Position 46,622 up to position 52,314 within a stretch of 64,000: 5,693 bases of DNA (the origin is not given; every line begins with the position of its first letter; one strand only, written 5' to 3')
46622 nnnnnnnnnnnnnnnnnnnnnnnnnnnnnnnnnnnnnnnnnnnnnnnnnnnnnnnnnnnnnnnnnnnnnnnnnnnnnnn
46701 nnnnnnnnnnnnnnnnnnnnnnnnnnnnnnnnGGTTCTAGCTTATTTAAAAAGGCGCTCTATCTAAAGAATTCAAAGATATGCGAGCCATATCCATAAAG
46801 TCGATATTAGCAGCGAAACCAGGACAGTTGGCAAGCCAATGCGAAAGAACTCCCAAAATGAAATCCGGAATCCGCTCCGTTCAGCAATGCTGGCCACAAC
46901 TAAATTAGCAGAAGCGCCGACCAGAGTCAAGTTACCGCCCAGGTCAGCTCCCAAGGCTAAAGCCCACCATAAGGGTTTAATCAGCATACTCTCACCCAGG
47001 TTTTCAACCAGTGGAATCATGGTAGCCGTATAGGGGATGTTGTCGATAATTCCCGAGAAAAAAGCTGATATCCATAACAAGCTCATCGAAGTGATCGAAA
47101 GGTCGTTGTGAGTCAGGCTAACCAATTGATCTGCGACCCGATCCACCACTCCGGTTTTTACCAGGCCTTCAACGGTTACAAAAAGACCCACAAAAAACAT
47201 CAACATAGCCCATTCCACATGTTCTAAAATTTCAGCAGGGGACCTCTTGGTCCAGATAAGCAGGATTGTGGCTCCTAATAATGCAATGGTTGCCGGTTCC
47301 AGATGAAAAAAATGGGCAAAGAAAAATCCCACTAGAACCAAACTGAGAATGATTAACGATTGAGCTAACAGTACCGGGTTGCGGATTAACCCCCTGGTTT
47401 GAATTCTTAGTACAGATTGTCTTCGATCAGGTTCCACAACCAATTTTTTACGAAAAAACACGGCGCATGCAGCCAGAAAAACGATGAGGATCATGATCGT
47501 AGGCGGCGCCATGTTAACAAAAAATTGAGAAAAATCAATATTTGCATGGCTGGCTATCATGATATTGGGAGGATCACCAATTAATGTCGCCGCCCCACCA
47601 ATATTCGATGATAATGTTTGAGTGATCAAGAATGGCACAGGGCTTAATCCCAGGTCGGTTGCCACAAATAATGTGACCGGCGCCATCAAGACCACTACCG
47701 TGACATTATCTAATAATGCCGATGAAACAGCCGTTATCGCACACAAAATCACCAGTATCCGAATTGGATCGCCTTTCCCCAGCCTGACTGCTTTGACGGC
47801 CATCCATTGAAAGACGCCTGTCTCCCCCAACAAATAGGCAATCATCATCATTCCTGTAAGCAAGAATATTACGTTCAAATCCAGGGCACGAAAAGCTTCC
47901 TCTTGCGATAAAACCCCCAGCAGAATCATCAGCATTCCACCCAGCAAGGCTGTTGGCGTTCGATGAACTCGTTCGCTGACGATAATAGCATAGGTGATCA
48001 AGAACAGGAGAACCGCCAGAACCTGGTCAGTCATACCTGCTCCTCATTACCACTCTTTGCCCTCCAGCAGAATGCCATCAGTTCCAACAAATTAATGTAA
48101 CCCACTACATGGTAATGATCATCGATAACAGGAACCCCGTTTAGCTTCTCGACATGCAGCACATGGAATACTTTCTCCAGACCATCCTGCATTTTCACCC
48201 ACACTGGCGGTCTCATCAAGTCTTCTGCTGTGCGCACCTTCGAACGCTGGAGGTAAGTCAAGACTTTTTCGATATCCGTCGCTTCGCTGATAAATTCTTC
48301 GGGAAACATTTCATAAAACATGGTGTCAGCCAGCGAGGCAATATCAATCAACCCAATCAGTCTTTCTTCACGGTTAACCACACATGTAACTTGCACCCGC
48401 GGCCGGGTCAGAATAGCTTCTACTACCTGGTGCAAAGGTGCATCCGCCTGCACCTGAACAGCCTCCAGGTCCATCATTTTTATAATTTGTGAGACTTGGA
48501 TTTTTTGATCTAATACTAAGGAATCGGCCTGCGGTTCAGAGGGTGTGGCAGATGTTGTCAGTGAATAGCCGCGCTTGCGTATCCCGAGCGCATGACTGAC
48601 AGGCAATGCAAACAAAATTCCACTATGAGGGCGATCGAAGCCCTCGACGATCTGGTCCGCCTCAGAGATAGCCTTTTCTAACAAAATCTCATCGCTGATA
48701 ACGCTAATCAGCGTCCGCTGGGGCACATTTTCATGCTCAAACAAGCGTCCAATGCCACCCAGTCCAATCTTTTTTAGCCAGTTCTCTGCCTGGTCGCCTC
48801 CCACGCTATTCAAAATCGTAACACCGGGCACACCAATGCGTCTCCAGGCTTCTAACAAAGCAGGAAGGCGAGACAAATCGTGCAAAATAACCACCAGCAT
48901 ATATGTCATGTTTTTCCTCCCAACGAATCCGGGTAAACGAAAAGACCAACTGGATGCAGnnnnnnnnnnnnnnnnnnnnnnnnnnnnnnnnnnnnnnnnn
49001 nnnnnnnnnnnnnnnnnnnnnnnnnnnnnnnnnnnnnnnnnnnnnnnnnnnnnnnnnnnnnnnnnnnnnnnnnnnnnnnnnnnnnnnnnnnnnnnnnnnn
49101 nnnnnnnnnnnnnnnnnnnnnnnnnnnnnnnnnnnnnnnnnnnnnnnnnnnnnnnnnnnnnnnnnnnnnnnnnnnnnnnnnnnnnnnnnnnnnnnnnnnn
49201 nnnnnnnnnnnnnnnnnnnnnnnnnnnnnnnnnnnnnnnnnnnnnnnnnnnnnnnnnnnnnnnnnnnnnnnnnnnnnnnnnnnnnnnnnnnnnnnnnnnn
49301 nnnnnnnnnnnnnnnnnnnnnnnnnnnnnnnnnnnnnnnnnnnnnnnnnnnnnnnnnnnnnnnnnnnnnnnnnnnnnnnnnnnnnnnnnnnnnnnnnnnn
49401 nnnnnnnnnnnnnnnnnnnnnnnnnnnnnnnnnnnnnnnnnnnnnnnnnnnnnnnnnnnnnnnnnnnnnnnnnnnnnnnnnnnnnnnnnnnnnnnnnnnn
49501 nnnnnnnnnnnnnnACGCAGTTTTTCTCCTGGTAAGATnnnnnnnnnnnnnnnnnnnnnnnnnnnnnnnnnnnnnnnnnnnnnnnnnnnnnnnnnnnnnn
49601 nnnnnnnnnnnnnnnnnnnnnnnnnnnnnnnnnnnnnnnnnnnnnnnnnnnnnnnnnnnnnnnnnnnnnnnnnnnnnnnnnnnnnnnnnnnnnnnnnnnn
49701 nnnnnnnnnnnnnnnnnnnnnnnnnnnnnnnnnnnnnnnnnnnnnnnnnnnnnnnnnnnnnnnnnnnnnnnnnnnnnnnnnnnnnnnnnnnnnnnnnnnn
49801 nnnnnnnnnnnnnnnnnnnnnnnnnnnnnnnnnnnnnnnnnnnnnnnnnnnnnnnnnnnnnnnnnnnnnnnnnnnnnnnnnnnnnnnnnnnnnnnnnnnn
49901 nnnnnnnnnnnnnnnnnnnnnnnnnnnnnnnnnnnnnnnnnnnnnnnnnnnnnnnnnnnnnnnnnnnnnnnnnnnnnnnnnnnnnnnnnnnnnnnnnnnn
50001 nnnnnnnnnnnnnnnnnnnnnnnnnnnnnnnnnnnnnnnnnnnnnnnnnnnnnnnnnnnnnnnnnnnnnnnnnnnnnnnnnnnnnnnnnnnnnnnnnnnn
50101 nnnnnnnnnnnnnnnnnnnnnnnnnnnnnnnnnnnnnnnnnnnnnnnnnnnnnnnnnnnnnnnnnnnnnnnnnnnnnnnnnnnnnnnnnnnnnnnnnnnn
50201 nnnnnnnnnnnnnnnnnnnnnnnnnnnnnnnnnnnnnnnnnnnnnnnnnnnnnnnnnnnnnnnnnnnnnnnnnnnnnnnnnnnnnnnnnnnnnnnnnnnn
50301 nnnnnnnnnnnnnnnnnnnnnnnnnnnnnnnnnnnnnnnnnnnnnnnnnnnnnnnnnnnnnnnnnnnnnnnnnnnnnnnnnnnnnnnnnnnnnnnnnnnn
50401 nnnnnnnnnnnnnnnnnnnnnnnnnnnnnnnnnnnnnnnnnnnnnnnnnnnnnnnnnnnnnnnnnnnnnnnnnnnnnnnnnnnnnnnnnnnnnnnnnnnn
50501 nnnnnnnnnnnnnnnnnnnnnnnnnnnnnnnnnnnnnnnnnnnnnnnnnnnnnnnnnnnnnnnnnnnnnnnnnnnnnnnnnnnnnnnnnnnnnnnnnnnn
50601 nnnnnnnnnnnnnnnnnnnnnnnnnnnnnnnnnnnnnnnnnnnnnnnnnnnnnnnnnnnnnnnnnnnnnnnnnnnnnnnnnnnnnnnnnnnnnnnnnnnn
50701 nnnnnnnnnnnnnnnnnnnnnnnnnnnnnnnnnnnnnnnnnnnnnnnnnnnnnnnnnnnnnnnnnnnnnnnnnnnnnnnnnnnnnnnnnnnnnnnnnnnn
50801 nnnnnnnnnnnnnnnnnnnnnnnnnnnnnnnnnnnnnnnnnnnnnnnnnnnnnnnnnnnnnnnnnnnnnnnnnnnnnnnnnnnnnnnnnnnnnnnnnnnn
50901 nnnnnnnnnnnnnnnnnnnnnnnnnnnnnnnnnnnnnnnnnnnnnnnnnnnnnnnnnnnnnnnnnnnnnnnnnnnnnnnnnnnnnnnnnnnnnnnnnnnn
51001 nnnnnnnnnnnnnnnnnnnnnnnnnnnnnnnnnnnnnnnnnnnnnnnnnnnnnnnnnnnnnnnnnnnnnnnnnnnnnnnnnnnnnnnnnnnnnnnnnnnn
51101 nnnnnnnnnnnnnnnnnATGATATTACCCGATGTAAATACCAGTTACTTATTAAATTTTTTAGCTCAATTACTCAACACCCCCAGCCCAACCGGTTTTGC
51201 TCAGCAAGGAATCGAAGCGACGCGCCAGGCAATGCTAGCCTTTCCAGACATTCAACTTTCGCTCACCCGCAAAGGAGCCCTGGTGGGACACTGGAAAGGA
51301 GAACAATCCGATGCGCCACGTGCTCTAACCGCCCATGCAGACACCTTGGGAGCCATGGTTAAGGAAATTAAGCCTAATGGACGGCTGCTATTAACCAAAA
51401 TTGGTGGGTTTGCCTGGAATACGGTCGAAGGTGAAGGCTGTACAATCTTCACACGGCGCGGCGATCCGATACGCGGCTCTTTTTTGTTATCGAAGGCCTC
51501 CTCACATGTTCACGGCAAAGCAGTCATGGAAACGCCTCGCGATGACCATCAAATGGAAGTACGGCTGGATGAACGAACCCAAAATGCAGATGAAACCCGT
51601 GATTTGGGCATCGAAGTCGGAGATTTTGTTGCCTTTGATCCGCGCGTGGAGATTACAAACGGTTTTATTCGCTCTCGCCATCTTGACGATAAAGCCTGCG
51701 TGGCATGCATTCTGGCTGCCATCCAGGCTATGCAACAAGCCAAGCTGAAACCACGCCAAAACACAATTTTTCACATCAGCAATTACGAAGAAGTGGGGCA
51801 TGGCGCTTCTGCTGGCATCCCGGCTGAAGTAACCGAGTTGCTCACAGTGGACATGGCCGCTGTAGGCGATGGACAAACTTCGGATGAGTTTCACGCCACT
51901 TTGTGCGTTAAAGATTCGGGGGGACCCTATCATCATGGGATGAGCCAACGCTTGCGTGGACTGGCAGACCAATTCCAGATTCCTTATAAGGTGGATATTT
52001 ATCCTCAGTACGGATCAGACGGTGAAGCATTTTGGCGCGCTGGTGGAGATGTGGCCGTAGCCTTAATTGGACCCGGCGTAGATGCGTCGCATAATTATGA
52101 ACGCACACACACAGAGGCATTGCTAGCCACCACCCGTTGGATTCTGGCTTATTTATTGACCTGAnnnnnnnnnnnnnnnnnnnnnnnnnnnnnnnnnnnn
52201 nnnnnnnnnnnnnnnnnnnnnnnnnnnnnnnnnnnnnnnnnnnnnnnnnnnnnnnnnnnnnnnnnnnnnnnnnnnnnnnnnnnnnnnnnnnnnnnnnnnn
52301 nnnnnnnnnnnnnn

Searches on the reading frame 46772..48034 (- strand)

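Call 24: search_protein_families(library=pfam, proteins=[window:46772-48034:-], max_evalue=0.0001)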
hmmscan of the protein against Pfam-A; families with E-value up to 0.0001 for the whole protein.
window:46772-48034:- (420 aa): 4 families
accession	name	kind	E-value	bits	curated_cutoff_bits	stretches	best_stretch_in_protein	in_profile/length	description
PF03600.22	CitMHS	-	8.3e-95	318.2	31.9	2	15-362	1-336/336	Citrate transporter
PF02040.21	ArsB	-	1.1e-29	104.4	22.2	1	6-417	1-423/423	Arsenical pump membrane protein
PF00939.25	Na_sulph_symp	-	2.7e-16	60.1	27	2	8-193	275-465/472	Sodium:sulfate symporter transmembrane region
PF06450.18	NhaB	-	1.4e-07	31.2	27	1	140-199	210-269/515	Bacterial Na+/H+ antiporter B (NhaB)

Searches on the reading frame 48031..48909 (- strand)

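Call 24: search_protein_families(library=pfam, proteins=[window:48031-48909:-], max_evalue=0.0001)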
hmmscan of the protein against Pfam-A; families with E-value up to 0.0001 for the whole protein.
window:48031-48909:- (292 aa): 1 family
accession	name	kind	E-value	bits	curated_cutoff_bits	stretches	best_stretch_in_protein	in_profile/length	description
PF00571.33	CBS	-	4.1e-11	43.5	24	0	229-279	2-53/57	CBS domain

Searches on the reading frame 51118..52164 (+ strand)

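Call 24: search_protein_families(library=pfam, proteins=[window:51118-52164:+], max_evalue=0.0001)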
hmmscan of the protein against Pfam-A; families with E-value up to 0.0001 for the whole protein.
window:51118-52164:+ (348 aa): 3 families
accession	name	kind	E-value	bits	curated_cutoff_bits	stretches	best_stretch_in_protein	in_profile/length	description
PF05343.19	Peptidase_M42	-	2.2e-71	240.7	23.2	1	53-339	1-290/292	M42 glutamyl aminopeptidase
PF01546.33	Peptidase_M20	-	1.3e-07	32.1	24.6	1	176-346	22-204/206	Peptidase family M20/M25/M40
PF02127.20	Peptidase_M18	-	5.3e-05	22.7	24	1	179-261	224-305/432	Aminopeptidase I zinc metalloprotease (M18)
